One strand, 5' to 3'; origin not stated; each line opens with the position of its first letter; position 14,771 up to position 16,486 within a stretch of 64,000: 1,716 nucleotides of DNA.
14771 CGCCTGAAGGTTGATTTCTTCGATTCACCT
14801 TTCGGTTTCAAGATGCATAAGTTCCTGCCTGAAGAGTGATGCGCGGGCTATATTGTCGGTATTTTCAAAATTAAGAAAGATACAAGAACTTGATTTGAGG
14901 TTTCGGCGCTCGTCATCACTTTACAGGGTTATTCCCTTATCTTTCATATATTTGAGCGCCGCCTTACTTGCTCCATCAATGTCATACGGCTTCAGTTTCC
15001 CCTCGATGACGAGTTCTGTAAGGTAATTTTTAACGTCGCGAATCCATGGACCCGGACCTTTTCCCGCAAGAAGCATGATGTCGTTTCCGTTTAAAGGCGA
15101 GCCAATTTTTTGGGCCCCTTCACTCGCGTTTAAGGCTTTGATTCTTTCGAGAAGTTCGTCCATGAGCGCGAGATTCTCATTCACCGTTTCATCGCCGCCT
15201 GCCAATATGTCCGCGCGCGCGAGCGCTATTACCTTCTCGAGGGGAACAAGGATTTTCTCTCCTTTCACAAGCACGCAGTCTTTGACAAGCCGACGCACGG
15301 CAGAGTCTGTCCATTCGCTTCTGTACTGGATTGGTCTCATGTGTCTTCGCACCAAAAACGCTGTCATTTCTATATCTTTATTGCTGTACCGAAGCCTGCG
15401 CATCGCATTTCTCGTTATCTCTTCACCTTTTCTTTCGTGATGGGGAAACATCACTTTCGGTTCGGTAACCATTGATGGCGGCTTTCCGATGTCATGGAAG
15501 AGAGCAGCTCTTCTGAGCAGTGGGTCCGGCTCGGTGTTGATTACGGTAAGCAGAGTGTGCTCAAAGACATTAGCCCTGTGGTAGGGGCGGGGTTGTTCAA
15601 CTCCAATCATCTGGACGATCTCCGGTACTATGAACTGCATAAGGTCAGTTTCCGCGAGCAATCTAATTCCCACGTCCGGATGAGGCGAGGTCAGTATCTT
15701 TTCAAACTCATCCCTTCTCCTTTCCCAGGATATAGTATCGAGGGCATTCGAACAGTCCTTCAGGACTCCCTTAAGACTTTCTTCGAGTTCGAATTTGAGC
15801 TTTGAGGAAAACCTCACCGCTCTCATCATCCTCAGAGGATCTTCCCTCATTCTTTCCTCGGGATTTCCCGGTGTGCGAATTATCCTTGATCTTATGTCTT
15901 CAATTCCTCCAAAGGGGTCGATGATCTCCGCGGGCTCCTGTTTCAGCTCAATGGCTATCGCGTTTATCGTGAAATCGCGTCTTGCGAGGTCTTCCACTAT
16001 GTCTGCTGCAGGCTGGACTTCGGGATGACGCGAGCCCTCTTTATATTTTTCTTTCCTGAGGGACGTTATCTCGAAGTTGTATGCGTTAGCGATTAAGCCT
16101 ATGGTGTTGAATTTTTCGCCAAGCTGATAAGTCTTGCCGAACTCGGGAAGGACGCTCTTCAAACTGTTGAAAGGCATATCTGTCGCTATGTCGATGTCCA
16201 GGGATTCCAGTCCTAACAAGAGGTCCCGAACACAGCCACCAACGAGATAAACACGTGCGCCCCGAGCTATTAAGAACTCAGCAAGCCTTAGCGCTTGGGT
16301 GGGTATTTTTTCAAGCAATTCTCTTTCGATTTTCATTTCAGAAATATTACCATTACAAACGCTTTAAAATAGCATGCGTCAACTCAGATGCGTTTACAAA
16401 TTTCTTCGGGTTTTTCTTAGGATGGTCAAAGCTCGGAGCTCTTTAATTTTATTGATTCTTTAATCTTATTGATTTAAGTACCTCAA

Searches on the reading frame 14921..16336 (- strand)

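Call 77: search_protein_families(library=pfam, proteins=[window:14921-16336:-], max_evalue=0.00001)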
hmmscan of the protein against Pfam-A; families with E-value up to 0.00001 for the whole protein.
window:14921-16336:- (471 aa): 3 families
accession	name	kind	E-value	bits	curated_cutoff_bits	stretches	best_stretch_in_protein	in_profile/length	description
PF01743.26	PolyA_pol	-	6.9e-33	114.1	23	1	29-154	1-126/126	Poly A polymerase head domain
PF12627.12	PolyA_pol_RNAbd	-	2.2e-15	56.6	22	1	182-240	2-60/64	Probable RNA and SrmB- binding site of polymerase A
PF01966.28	HD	-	3e-09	37.6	22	1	273-378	26-113/116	HD domain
